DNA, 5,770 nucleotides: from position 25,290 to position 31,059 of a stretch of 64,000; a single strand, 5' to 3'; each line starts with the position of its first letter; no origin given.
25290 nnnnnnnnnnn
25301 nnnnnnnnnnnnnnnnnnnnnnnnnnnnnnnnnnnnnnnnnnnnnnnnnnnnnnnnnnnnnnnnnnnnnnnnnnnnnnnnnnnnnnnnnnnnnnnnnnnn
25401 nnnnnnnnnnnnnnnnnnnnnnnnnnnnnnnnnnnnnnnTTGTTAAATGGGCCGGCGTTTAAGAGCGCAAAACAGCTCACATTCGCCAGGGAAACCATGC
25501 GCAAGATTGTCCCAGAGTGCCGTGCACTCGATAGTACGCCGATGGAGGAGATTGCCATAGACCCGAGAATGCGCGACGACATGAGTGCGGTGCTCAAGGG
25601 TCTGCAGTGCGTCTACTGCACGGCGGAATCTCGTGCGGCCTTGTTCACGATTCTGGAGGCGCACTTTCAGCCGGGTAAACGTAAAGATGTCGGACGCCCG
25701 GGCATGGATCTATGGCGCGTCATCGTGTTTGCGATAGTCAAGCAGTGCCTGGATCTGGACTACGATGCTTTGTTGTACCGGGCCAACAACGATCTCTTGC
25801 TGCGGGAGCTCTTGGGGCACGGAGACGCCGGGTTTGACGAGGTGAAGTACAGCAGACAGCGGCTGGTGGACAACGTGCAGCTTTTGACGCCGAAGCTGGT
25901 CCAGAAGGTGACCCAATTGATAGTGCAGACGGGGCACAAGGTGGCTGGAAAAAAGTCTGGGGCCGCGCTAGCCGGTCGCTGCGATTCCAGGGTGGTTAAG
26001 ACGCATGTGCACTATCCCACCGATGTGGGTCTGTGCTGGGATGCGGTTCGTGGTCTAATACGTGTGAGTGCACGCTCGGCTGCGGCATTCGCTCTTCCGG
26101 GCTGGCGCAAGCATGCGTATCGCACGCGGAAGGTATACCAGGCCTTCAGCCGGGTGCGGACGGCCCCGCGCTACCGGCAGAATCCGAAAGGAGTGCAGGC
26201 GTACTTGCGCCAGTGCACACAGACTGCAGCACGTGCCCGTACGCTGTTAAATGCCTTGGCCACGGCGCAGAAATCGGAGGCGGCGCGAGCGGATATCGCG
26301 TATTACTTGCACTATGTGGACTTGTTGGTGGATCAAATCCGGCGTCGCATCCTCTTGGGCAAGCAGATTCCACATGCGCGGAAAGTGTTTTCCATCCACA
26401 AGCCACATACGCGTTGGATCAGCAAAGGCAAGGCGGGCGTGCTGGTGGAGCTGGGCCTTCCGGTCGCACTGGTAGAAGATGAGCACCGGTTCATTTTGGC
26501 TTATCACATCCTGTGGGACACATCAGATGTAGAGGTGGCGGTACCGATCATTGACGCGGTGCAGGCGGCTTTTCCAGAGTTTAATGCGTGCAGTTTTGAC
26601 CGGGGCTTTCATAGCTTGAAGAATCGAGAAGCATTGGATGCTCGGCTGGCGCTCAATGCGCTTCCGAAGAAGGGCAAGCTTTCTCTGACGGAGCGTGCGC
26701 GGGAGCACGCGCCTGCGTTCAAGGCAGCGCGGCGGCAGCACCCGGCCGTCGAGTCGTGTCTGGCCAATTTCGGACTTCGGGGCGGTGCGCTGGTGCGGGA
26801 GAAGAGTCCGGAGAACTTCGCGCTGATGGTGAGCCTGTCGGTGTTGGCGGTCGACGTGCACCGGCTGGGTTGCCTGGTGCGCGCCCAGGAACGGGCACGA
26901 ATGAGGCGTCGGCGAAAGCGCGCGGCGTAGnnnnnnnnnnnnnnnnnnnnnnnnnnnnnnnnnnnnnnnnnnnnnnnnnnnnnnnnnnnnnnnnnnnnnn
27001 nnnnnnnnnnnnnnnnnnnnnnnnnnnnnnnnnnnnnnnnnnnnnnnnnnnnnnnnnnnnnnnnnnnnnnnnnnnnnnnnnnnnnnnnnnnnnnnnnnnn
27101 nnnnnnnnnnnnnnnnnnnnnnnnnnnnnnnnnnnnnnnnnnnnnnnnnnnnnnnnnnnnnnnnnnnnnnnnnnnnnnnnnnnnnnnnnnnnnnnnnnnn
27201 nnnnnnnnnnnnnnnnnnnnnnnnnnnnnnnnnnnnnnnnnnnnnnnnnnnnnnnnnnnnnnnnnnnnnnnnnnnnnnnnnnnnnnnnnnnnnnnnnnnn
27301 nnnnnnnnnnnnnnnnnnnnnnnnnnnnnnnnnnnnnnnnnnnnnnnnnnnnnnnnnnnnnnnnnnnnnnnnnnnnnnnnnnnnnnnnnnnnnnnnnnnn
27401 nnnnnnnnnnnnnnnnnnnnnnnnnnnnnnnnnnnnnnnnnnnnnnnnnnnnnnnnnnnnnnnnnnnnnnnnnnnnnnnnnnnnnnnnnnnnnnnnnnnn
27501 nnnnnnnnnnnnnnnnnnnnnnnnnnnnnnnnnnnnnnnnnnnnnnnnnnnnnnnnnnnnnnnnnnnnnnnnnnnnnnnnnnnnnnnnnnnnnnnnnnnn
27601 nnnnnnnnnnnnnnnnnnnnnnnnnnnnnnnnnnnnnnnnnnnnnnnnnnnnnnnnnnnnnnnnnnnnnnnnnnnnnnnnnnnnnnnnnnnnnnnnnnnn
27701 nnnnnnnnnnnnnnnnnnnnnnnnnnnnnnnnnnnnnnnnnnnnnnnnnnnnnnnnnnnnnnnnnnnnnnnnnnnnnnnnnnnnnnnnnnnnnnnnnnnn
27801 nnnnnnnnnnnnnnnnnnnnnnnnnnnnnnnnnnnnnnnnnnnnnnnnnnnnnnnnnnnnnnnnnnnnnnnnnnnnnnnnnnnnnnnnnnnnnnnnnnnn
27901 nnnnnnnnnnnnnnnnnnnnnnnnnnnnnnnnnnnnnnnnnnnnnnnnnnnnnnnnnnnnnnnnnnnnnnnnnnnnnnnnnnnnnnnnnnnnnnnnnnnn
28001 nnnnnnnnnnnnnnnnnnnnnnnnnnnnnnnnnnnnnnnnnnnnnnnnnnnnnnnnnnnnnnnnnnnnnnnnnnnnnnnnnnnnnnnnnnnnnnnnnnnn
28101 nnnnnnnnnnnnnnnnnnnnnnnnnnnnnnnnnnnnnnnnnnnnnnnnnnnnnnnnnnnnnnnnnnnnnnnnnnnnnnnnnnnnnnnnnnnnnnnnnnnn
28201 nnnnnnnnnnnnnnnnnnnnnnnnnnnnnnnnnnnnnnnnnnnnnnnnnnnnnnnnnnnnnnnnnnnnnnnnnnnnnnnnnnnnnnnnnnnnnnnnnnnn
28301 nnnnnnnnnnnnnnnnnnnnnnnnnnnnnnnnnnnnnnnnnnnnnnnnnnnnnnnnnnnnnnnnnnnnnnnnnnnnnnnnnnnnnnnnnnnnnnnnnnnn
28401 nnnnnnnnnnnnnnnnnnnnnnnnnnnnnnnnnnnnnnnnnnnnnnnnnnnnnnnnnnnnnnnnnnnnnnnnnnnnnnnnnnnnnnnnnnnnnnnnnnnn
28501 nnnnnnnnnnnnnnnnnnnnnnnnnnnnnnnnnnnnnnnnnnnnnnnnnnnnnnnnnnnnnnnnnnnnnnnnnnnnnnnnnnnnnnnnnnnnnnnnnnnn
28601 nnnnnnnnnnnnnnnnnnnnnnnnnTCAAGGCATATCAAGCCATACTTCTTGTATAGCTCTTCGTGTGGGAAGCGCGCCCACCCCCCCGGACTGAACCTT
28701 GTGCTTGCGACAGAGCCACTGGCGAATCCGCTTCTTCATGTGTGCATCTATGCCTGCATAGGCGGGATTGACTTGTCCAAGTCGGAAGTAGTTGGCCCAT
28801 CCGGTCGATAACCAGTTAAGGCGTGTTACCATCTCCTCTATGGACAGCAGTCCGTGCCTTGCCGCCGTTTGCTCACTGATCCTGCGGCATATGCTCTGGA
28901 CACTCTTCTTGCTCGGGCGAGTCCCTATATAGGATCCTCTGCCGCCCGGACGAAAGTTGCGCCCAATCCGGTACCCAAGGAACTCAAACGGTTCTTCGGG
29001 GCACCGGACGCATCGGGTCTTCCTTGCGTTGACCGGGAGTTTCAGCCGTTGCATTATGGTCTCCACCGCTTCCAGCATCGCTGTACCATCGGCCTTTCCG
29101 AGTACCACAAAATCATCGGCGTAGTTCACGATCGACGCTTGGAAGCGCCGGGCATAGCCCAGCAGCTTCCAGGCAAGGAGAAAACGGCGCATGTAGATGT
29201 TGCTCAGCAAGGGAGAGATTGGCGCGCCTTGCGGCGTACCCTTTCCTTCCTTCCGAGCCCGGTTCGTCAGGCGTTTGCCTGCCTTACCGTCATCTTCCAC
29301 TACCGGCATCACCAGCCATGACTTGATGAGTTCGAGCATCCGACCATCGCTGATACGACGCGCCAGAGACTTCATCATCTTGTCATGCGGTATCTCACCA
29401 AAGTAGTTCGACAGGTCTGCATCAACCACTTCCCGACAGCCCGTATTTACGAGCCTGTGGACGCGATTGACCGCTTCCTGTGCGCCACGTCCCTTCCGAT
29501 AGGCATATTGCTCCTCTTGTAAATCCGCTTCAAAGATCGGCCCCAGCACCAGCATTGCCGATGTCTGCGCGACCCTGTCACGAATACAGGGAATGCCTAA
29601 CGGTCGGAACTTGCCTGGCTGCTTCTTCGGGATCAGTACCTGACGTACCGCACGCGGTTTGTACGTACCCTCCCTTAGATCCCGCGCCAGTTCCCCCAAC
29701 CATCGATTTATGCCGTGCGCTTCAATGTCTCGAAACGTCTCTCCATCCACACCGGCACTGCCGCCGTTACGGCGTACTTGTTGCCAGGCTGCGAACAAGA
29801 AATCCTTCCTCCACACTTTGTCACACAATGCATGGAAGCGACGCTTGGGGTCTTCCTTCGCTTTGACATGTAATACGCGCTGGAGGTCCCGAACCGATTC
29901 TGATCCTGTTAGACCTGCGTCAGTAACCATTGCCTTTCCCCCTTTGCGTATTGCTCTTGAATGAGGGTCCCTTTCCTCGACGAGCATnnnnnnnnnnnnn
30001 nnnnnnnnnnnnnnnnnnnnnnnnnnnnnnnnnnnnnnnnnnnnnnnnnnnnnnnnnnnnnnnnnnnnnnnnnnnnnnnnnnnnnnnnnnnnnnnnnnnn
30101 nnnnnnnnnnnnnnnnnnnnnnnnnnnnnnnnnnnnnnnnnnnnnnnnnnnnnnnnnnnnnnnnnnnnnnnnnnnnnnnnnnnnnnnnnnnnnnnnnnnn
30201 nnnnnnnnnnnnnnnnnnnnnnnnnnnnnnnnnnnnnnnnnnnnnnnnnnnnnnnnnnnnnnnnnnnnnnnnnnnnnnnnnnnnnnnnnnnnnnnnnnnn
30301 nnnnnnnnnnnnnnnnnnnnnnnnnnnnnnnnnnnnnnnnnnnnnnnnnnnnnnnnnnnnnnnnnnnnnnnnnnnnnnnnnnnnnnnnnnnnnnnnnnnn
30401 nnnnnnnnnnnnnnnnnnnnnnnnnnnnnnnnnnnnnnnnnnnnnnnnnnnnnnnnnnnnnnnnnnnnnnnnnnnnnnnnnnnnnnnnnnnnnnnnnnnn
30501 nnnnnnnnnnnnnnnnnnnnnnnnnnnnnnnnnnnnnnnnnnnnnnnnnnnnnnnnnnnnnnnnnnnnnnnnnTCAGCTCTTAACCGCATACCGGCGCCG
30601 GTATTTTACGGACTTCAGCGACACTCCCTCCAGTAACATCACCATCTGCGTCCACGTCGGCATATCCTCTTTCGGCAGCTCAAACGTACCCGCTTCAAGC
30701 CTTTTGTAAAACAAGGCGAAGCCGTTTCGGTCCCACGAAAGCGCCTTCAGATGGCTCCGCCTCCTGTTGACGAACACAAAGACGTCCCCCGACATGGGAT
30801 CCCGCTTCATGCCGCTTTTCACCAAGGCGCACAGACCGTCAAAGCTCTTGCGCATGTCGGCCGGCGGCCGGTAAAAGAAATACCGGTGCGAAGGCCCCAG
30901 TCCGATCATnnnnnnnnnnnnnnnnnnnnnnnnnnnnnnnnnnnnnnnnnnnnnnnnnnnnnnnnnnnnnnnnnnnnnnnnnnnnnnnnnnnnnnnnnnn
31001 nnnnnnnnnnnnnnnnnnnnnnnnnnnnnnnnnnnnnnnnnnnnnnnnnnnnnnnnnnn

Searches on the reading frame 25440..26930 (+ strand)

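Call 22: search_protein_families(library=pfam, proteins=[window:25440-26930:+], max_evalue=0.001)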
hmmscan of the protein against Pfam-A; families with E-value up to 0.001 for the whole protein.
window:25440-26930:+ (496 aa): 0 families

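Call 84: search_protein_families(library=ncbifam, proteins=[window:25440-26930:+], max_evalue=0.01)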
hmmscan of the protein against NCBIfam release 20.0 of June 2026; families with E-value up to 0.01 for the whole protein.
window:25440-26930:+ (496 aa): 2 families
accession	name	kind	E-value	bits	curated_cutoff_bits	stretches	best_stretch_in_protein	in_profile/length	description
NF033593.1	transpos_ISNCY_1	equivalog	1.1e-109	367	325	1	40-477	1-443/444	ISNCY family transposase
NF033578.1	transpos_IS5_1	equivalog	5.1e-17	62.1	275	1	73-468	32-408/419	IS5 family transposase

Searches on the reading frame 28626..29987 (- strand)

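Call 22: search_protein_families(library=pfam, proteins=[window:28626-29987:-], max_evalue=0.001)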
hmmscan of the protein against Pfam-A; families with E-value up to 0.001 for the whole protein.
window:28626-29987:- (453 aa): 2 families
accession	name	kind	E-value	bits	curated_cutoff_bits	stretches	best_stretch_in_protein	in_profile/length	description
PF00078.32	RVT_1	-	5.9e-33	114.7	29.6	1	119-341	1-205/205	Reverse transcriptase (RNA-dependent DNA polymerase)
PF08388.16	GIIM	-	5e-15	55.7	23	1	363-431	1-69/80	Group II intron, maturase-specific domain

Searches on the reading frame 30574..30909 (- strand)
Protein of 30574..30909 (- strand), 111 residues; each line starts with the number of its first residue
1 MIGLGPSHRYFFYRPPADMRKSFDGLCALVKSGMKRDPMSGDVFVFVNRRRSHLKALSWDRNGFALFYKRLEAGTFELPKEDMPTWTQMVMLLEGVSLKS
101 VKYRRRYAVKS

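Call 22: search_protein_families(library=pfam, proteins=[window:30574-30909:-], max_evalue=0.001)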
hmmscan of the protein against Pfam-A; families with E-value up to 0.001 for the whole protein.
window:30574-30909:- (111 aa): 1 family
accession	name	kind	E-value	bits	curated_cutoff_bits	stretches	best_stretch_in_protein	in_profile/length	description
PF05717.18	TnpB_IS66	-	5.8e-33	113.2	26.6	1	9-102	2-100/101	IS66 Orf2 like protein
